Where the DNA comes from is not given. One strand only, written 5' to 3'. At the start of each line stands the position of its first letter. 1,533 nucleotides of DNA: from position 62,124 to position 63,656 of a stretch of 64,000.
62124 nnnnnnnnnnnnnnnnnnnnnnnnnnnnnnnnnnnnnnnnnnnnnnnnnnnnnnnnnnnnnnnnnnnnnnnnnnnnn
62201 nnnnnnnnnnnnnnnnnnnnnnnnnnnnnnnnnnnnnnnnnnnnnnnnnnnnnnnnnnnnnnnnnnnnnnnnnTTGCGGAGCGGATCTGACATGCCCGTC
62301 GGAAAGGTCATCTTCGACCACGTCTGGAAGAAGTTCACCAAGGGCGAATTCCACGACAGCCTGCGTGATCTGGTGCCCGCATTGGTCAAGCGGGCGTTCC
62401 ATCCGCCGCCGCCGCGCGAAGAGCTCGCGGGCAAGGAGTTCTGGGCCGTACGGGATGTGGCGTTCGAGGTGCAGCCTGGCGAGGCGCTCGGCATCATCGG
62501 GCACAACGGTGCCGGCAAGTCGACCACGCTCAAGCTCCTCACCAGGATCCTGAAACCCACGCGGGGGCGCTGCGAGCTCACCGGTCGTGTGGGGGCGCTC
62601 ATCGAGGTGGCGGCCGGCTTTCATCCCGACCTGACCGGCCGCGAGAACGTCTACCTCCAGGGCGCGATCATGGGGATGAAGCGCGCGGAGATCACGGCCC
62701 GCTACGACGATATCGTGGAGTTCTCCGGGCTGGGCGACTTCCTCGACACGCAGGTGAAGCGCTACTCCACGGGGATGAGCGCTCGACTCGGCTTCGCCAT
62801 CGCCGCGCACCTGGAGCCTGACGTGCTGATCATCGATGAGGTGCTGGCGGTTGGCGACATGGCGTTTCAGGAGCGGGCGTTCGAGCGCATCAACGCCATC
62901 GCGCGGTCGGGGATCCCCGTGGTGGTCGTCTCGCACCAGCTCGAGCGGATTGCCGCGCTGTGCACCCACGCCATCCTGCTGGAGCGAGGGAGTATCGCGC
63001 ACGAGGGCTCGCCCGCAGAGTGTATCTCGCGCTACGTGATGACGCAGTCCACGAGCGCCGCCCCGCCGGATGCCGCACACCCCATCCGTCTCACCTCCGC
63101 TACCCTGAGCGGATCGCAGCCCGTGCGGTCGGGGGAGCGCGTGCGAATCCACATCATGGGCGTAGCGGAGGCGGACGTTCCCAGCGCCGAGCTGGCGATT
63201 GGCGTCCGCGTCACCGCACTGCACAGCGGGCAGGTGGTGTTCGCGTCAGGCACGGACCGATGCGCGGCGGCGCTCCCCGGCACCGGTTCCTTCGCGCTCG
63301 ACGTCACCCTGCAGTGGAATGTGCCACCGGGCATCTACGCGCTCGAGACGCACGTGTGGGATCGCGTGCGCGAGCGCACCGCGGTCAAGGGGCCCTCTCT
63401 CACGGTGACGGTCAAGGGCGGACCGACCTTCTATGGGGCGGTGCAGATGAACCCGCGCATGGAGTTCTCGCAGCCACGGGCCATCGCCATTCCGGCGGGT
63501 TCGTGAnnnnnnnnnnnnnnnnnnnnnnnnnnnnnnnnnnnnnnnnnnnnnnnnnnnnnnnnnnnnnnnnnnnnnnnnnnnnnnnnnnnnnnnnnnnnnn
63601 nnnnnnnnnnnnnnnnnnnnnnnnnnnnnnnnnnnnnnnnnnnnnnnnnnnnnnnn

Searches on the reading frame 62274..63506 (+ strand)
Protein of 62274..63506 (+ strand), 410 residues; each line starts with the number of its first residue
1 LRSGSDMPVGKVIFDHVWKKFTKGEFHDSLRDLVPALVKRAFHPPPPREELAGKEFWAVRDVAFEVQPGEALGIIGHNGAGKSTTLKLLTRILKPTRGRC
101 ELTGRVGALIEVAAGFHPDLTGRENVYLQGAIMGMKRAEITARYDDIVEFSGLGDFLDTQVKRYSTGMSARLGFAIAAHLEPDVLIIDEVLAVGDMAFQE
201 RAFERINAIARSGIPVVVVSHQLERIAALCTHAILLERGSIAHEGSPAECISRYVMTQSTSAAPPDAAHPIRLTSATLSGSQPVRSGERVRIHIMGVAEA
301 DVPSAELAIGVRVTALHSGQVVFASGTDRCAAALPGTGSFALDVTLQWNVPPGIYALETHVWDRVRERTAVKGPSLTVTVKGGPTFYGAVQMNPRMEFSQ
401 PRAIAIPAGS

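Call 29: search_protein_families(library=pfam, proteins=[window:62274-63506:+], max_evalue=0.0001)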
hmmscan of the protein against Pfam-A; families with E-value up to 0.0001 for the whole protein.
window:62274-63506:+ (410 aa): 1 family
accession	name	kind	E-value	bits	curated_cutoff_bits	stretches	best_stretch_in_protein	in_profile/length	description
PF00005.33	ABC_tran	-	3.1e-21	76.8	25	1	60-190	2-135/137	ABC transporter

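Call 58: find_encoding_contigs(protein=window:62274-63506:+, flank=10000, max_places=2)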
Protein window:62274-63506:+ (410 aa): no gene with exactly this product is on record in the collection.
